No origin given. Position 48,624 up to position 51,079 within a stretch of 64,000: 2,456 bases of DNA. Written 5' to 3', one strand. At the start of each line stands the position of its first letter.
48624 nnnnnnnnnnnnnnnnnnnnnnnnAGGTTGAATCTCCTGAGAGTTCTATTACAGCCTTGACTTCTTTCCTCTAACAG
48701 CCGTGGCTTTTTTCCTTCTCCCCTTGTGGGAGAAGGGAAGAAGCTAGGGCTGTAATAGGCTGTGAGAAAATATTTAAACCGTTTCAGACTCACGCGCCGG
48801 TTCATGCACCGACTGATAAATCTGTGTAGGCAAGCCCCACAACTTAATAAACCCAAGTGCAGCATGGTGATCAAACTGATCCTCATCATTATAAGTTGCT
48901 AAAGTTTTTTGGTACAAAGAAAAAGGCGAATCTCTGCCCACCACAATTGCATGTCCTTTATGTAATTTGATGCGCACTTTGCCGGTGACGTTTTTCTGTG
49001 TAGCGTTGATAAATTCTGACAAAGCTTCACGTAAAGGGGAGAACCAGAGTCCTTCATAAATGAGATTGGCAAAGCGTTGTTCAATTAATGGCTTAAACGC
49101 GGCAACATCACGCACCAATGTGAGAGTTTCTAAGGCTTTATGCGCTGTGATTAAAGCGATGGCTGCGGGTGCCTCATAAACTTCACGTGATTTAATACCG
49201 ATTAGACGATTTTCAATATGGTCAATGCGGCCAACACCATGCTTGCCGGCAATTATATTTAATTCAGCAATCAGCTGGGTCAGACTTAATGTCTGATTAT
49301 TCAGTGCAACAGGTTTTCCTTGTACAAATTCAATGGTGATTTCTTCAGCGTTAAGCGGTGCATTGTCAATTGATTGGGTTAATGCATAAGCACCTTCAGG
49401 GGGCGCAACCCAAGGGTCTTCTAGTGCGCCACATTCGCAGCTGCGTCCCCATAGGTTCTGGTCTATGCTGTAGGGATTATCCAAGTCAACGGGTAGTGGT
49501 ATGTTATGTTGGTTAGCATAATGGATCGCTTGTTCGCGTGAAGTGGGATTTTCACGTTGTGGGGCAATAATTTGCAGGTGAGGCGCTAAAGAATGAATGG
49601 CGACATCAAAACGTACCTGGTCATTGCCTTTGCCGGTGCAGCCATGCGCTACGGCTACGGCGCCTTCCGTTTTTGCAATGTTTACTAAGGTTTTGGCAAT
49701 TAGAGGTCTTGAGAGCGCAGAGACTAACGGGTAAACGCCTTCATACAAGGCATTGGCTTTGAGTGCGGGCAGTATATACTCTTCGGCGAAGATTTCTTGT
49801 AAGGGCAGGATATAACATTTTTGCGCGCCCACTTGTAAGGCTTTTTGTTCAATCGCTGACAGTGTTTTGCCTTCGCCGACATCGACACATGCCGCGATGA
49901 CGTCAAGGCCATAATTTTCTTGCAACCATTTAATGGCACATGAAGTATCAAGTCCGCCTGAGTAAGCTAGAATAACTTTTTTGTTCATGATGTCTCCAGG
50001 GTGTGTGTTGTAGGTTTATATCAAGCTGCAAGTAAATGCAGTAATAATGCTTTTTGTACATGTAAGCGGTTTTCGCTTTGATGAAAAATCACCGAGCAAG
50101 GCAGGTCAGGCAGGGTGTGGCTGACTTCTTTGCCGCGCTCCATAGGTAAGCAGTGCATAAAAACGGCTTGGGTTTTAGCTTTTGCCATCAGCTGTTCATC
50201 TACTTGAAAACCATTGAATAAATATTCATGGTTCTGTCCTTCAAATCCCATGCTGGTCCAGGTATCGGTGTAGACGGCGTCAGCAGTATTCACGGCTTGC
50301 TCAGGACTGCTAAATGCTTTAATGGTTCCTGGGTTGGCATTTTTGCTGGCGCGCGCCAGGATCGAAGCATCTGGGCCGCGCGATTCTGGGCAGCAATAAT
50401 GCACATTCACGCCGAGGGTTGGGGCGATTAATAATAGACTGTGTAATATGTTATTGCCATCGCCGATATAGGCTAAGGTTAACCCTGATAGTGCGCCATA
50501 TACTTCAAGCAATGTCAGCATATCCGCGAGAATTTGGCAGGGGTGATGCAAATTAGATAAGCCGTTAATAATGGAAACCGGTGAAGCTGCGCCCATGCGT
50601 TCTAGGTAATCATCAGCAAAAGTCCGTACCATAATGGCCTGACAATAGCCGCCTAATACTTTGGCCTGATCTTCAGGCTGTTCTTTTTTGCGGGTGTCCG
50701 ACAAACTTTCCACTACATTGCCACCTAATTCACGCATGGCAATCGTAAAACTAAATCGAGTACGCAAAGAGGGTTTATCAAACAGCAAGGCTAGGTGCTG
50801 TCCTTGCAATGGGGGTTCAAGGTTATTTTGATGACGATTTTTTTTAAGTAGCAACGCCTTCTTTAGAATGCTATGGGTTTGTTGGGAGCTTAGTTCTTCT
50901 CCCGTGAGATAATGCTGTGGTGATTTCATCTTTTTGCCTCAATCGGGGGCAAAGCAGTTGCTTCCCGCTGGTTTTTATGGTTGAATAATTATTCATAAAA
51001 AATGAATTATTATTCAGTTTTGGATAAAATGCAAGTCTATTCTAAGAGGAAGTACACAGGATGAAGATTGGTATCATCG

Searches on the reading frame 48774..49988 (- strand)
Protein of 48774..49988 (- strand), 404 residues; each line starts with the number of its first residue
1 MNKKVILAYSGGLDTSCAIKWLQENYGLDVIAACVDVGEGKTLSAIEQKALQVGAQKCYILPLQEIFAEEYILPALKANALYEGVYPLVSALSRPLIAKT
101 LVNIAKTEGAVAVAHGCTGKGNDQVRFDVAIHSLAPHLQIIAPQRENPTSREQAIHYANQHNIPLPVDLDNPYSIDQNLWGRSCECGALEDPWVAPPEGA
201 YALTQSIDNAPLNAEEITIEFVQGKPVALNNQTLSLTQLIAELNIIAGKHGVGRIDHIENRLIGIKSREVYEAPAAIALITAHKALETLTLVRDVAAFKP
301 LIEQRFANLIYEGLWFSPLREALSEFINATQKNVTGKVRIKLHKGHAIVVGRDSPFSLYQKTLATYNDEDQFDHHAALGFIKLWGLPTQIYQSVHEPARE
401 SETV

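Call 6: search_protein_families(library=ncbifam, proteins=[window:48774-49988:-])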
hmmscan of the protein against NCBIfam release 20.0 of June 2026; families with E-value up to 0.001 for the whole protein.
window:48774-49988:- (404 aa): 6 families
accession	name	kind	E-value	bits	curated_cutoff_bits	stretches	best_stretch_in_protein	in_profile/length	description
NF001770.0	PRK00509.1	equivalog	9.8e-179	594.5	334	1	2-395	4-398/401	argininosuccinate synthase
TIGR00032.1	argG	equivalog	2.8e-158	527.3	268.2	1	4-394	1-392/394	argininosuccinate synthase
NF010392.0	PRK13820.1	equivalog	2e-140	468.3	512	1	2-395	2-392/395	argininosuccinate synthase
NF003385.0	PRK04527.1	equivalog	5.3e-86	288.7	603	1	1-396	2-397/401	argininosuccinate synthase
NF038212.1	argG_rel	exception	2.5e-66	224.1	425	1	2-353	14-362/381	argininosuccinate synthase-related protein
NF003779.0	PRK05370.1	equivalog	1.1e-43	149.7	657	1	2-366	11-390/448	argininosuccinate synthase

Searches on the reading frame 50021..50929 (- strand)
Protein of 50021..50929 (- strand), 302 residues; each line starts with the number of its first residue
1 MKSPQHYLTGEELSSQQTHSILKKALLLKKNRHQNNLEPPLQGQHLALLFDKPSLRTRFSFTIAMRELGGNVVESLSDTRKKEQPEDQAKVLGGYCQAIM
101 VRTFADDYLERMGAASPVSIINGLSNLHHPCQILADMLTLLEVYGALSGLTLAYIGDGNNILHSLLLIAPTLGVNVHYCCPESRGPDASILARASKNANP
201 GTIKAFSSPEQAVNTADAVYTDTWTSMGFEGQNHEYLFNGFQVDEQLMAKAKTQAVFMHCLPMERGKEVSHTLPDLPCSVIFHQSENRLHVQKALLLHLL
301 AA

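Call 6: search_protein_families(library=ncbifam, proteins=[window:50021-50929:-])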
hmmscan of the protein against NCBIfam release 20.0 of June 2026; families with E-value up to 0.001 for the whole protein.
window:50021-50929:- (302 aa): 16 families
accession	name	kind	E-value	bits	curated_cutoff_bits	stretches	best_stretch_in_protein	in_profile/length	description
NF001986.0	PRK00779.1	subfamily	1.9e-99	332.7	306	1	3-300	4-304/307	ornithine carbamoyltransferase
TIGR00658.1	orni_carb_tr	equivalog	2.3e-87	293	280.85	1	6-300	2-303/304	ornithine carbamoyltransferase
NF011380.0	PRK14805.1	equivalog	8.3e-77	258.2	421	1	5-301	2-301/302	ornithine carbamoyltransferase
TIGR04384.1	putr_carbamoyl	exception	4.1e-57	193.8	500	1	6-300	1-307/330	putrescine carbamoyltransferase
NF003286.0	PRK04284.1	subfamily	1.8e-53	181.8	515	1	6-297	8-327/332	ornithine carbamoyltransferase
NF003384.0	PRK04523.1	equivalog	4e-44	151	288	1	3-299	2-332/336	N-acetylornithine carbamoyltransferase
NF011379.0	PRK14804.1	equivalog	1.2e-43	149.5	373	1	5-301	7-310/311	ornithine carbamoyltransferase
NF002032.1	PRK00856.1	equivalog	1.8e-40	139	263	1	6-299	2-296/297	aspartate carbamoyltransferase catalytic subunit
NF002470.0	PRK01713.1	equivalog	4.9e-40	138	545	1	13-297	16-330/334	ornithine carbamoyltransferase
NF009213.0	PRK12562.1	subfamily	1.2e-39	136.7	559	1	5-263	7-277/334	ornithine carbamoyltransferase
TIGR00670.1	asp_carb_tr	equivalog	5.3e-37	127.6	236.95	1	7-299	3-302/304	aspartate carbamoyltransferase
NF008853.0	PRK11891.1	equivalog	1.5e-22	79.8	560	1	40-300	124-398/430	aspartate carbamoyltransferase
NF006046.0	PRK08192.1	equivalog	5e-22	78.6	512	1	5-297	7-314/339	aspartate carbamoyltransferase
NF010387.0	PRK13814.1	equivalog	2.9e-14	52.7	660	1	4-297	5-300/310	aspartate carbamoyltransferase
NF005538.0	PRK07200.1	equivalog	5.4e-10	38.8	453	1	9-235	26-283/396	knotted carbamoyltransferase YgeW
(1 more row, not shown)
